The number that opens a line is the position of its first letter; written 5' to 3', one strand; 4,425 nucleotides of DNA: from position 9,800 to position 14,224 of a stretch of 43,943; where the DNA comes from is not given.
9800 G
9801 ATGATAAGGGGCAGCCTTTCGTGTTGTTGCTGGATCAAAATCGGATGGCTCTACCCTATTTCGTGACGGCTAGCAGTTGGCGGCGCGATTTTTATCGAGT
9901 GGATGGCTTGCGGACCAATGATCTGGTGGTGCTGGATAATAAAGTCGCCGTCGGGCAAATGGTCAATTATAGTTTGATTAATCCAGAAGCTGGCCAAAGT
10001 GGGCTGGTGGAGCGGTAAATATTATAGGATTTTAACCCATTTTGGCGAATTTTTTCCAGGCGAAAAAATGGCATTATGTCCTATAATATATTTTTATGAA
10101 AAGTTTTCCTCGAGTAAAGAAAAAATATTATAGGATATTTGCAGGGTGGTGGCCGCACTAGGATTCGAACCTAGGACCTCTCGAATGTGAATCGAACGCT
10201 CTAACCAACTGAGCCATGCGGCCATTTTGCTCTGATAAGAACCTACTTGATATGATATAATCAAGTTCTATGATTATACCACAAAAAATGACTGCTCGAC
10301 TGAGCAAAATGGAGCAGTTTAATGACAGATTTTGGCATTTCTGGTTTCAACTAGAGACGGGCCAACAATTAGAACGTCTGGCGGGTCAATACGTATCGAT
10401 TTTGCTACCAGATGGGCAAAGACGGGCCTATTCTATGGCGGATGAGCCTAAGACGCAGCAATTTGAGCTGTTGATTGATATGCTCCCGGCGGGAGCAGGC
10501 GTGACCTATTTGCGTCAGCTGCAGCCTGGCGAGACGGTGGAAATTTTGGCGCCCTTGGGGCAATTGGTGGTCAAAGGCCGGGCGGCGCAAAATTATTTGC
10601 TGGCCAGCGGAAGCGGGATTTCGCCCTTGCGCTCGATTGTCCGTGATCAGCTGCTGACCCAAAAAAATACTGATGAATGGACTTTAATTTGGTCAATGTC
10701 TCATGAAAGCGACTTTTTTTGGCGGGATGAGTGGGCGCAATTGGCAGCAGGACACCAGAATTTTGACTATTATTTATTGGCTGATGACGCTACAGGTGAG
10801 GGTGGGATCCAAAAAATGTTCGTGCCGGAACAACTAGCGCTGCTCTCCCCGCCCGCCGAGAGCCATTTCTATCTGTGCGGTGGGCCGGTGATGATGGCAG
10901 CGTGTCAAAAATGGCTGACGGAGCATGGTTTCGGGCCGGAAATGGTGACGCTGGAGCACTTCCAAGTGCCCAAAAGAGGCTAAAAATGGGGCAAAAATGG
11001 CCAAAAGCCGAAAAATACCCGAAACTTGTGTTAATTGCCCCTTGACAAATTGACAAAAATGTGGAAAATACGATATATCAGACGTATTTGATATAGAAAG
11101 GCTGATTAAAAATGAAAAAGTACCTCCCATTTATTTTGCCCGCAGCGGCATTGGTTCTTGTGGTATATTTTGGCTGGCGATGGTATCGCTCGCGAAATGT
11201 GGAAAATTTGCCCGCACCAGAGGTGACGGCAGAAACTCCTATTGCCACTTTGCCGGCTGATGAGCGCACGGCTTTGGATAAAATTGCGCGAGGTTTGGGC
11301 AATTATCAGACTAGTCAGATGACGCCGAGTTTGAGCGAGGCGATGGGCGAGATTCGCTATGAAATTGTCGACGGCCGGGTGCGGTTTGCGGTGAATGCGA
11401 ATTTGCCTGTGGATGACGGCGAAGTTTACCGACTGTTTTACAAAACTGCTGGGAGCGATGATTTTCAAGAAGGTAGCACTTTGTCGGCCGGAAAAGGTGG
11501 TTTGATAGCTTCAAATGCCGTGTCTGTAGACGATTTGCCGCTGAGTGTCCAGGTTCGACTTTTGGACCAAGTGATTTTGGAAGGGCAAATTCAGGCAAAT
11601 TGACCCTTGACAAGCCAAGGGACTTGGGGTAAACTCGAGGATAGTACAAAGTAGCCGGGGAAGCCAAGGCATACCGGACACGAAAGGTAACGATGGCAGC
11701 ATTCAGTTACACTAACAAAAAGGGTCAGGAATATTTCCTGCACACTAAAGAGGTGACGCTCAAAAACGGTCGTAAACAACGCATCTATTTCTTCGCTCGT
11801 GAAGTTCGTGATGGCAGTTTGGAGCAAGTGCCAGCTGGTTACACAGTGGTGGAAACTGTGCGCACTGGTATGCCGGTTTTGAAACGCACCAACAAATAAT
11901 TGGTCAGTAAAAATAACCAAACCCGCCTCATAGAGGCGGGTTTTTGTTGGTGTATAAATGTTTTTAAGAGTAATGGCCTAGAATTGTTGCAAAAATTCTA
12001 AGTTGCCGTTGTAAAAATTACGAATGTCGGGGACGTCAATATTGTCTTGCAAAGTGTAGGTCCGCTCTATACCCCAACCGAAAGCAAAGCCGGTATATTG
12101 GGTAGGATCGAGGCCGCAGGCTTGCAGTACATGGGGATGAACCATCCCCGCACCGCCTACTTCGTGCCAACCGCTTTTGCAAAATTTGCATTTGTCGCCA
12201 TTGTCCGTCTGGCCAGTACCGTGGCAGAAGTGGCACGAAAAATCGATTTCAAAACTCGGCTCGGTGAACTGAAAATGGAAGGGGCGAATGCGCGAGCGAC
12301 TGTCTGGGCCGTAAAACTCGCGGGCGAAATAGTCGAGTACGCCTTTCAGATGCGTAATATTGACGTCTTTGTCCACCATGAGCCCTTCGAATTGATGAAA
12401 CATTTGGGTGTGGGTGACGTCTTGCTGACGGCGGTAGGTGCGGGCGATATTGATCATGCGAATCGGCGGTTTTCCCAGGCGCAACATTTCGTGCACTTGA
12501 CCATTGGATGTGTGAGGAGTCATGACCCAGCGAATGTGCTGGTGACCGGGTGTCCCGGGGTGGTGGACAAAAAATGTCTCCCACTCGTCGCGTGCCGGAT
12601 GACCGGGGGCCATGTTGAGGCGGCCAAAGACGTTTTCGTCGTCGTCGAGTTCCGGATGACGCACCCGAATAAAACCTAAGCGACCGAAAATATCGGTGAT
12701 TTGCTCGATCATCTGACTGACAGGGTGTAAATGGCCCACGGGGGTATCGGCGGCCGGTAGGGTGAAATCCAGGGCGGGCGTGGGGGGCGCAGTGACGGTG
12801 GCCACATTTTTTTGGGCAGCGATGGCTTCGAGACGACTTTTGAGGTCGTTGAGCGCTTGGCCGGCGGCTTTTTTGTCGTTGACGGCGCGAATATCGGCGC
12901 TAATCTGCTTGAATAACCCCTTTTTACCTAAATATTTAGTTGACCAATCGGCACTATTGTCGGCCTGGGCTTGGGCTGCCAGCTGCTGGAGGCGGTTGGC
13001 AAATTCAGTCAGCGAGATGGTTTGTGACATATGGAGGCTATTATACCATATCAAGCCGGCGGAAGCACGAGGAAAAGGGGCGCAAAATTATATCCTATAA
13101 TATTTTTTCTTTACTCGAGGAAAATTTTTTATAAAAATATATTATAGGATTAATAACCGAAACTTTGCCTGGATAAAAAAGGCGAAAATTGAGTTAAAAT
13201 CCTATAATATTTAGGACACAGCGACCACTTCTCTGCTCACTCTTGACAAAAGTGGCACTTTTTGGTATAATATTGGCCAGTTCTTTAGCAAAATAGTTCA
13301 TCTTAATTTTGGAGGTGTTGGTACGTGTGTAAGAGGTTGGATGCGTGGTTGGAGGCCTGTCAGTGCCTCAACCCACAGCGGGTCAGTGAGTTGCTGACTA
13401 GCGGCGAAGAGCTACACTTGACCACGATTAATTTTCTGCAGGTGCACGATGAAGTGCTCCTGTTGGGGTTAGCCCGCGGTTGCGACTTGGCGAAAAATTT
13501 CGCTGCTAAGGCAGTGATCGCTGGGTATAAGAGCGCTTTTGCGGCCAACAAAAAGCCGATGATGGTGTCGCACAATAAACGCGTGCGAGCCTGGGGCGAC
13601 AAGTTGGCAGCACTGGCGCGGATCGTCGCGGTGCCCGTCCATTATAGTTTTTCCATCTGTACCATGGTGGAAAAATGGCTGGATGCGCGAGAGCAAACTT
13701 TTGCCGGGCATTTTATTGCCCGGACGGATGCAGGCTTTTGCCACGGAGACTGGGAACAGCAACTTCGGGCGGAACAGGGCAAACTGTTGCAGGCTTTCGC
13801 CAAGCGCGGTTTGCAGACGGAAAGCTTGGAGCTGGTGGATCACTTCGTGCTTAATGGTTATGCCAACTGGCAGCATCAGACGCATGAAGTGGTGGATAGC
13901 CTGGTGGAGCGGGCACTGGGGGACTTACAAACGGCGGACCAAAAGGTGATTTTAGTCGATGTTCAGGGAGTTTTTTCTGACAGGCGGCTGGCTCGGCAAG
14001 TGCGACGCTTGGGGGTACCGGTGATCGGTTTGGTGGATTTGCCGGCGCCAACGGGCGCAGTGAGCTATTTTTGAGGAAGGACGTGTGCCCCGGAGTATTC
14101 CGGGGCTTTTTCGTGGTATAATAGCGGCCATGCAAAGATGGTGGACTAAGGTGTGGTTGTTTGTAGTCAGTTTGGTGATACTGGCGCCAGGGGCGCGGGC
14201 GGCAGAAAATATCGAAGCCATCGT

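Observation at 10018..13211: ~118-bp inverted repeats bracket a 3-kb segment carrying tRNA-Val and pheS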

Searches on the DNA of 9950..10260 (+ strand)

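Call 47: search_rna_families(source=window, start=9950, end=10260, threshold=evalue, max_evalue=5)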
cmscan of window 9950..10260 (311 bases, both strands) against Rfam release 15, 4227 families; matches with E-value up to 5: 7.
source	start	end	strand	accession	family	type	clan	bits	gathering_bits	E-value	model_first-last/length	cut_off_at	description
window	10150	10223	-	RF00005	tRNA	Gene; tRNA;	CL00001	71.4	29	6.1e-16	1-71/71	no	tRNA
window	10149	10223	+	RF04354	Plastid-ycf2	Cis-reg;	-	37.8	65.7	1.3e-06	1-75/75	no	Plastid-ycf2 5UTR RNA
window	10018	10184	+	RF02194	HPnc0260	Gene; antisense;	-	25.4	59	1.6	1-156/156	no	Bacterial antisense RNA HPnc0260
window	9977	10137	-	RF01589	plasmodium_snoR11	Gene; snRNA; snoRNA; HACA-box;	-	18.8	80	1.4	1-207/207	no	small nucleolar RNA snoR11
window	10028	10124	+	RF00199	SL2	Gene;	CL00020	18.4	41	2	1-110/110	no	SL2 RNA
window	10076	10138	-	RF03820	mir-5429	Gene; miRNA;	-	18.1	80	0.59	13-71/83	no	mir-5429 microRNA precursor family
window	10113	10225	-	RF02435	SpF41_sRNA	Gene; sRNA;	-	17.4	52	2.8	1-105/105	no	Streptococcus sRNA SpF41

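Call 75: search_dna_similar(query=window:10016-10140:+, collection=phages, mode=distant, max_evalue=0.01, max_rows=10)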
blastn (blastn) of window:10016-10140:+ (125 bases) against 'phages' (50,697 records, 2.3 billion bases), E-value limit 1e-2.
No match.

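Call 76: search_dna_similar(query=window:10016-10140:+, collection=plasmids, mode=distant, max_evalue=0.01, max_rows=10)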
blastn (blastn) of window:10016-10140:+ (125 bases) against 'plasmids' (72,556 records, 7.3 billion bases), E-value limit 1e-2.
No match.

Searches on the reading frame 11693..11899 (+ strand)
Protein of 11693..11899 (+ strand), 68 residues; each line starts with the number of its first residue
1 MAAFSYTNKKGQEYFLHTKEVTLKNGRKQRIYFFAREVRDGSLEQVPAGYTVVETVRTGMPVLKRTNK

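Call 12: search_protein_families(library=pfam, proteins=[window:11693-11899:+])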
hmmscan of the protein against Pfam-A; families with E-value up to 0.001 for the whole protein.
window:11693-11899:+ (68 aa): 0 families

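Call 78: find_encoding_contigs(protein=window:11693-11899:+, flank=5000, max_places=10)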
Protein window:11693-11899:+ (68 aa): 5 contigs read that carry it; 5 places shown.
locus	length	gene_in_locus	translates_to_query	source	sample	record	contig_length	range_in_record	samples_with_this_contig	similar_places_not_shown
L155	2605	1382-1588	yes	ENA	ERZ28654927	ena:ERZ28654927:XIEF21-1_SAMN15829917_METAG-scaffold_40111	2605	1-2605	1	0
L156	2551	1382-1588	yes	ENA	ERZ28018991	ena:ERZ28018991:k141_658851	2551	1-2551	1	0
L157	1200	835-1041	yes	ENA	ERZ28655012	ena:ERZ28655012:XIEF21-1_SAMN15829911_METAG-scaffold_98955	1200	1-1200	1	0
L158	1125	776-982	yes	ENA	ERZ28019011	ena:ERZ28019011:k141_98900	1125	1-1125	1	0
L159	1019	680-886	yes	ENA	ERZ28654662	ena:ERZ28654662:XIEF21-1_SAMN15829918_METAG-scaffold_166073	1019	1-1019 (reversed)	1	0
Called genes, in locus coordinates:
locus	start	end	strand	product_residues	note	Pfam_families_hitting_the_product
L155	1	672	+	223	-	?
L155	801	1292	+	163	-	-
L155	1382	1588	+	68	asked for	-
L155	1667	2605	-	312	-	?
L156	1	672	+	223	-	?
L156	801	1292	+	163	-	-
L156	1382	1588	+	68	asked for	-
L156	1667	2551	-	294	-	?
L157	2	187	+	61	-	?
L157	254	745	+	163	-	-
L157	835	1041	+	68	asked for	-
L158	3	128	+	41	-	?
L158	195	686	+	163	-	-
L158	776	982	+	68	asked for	-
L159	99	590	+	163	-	-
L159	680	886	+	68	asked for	-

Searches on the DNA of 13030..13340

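Call 48: search_rna_families(source=window, start=13030, end=13340, threshold=evalue, max_evalue=5)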
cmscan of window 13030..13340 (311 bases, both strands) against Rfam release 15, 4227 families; matches with E-value up to 5: 2.
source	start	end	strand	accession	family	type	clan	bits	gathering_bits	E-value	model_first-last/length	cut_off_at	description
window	13139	13210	+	RF03460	mir-561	Gene; miRNA;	-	25.3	90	0.012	1-81/81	no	mir-561 microRNA precursor family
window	13140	13209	-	RF04134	MIR7504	Gene; miRNA;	-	16.6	83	3.1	1-124/124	no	MIR7504 microRNA precursor family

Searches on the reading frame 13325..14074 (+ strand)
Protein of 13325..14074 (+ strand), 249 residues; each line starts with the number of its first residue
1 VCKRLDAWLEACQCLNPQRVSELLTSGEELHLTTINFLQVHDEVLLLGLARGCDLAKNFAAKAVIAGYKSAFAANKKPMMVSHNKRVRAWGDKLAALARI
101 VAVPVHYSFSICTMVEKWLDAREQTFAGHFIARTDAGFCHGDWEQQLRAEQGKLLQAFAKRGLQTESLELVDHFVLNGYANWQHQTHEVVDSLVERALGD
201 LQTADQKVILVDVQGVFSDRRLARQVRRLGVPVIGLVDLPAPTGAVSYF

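Call 12: search_protein_families(library=pfam, proteins=[window:13325-14074:+])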
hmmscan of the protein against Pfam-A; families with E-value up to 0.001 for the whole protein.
window:13325-14074:+ (249 aa): 0 families

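Call 62: search_protein_families(library=pfam, proteins=[window:13325-14074:+], max_evalue=0.1)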
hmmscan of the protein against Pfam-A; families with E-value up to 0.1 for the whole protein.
window:13325-14074:+ (249 aa): 0 families

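Call 83: find_encoding_contigs(protein=window:13325-14074:+, flank=5000, max_places=10)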
Protein window:13325-14074:+ (249 aa): 4 contigs read that carry it; 4 places shown.
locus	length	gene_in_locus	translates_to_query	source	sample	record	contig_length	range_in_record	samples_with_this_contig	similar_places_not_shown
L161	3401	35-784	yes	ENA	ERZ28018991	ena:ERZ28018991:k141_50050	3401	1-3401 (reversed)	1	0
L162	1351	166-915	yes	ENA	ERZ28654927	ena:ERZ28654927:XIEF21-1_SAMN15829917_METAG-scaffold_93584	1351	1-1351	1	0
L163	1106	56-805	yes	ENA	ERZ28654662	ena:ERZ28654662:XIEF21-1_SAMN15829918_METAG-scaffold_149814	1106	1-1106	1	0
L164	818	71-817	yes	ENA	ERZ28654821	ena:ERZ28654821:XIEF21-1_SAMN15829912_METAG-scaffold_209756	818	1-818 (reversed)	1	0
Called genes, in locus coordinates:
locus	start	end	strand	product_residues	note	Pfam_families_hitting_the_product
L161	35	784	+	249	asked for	-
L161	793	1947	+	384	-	PF07907:YibE_F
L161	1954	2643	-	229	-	PF01128:IspD, PF12804:NTP_transf_3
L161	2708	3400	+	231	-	?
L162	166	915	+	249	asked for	-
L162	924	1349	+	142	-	?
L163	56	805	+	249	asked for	-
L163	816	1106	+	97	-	?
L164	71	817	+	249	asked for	?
